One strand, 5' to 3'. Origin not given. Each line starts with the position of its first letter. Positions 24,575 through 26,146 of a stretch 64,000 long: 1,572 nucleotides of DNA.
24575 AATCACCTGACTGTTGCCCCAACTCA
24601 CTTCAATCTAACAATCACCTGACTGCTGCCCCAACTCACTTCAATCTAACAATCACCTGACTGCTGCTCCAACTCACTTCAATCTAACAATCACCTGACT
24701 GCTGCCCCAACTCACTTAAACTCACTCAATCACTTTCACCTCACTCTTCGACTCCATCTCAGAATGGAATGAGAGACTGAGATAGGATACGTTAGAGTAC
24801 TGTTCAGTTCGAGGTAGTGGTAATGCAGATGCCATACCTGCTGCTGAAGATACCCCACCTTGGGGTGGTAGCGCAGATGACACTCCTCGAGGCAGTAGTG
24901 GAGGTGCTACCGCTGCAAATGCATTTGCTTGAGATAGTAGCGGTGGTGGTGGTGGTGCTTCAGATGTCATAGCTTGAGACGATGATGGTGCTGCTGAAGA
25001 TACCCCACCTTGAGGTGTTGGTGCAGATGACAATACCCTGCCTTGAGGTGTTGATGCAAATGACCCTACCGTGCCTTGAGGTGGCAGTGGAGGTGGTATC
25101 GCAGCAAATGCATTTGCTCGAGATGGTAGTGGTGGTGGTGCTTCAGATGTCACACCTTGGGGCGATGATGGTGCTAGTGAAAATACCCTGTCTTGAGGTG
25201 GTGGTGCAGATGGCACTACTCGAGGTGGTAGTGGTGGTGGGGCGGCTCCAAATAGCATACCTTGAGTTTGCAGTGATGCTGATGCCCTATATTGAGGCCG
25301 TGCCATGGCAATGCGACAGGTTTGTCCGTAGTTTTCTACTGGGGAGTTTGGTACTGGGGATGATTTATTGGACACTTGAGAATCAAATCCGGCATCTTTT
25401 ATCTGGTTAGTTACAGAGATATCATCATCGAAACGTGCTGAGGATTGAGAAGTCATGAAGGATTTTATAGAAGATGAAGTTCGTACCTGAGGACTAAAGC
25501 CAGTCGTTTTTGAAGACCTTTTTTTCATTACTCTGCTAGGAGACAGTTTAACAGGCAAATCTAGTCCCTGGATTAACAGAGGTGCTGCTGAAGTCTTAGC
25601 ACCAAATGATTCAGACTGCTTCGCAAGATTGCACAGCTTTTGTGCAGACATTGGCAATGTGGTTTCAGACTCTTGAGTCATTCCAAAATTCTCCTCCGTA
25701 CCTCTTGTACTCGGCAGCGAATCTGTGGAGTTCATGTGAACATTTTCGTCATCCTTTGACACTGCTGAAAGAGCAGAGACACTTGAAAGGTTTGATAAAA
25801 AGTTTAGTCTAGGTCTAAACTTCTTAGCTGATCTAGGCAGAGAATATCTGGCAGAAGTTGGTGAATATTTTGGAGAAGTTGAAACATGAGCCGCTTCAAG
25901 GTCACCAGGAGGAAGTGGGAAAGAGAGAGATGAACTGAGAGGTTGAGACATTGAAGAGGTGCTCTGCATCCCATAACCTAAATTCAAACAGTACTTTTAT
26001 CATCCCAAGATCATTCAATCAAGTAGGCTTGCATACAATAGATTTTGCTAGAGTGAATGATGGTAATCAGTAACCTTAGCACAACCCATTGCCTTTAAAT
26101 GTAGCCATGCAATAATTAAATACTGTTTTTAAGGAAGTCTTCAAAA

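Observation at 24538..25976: Proline-rich exon whose reading frame is ended exactly at the edge of a 38-bp tandem array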

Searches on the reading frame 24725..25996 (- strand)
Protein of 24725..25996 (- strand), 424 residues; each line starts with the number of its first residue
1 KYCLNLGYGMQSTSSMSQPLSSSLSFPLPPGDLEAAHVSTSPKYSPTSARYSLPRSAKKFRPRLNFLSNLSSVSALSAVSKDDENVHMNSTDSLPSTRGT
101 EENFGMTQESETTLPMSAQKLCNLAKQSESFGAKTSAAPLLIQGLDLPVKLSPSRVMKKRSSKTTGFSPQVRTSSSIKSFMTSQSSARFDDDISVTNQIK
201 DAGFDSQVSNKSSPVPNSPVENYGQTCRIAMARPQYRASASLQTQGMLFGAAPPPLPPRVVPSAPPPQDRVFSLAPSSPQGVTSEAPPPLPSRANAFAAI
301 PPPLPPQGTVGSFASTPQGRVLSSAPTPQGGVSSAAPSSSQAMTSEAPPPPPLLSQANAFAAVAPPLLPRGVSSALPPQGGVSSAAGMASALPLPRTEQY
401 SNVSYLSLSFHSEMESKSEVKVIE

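Call 7: search_protein_families(library=pfam, proteins=[window:24725-25996:-], max_evalue=0.01)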
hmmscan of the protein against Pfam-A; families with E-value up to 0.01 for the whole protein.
window:24725-25996:- (424 aa): 0 families

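Call 8: find_homologous_proteins(query=window:24725-25996:-, max_evalue=0.001)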
Query window:24725-25996:-: 8000 candidates shared short words with the query, none scored E <= 0.001.

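Call 24: find_related_loci(query=window:24725-25969:-, collection=metagenome_contigs, flank=10000)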
Query window:24725-25969:- (415 aa) in metagenome_contigs; peptide patterns used: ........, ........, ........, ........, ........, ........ (x = any residue, [..] = any of these).
203 stretches matched a pattern, but none encodes a relative of the query by tblastn (E <= 1e-3).

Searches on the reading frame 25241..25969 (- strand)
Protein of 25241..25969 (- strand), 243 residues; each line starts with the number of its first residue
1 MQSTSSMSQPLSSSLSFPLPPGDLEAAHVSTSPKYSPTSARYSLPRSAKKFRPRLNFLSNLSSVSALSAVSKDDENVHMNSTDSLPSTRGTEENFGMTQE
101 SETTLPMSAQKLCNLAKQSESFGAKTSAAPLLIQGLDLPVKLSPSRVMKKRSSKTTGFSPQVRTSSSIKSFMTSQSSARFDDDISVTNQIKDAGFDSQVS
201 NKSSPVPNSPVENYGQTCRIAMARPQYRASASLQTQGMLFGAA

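Call 38: find_homologous_proteins(query=window:25241-25969:-, max_evalue=0.01)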
Query window:25241-25969:-: 562 candidates shared short words with the query, none scored E <= 0.01.
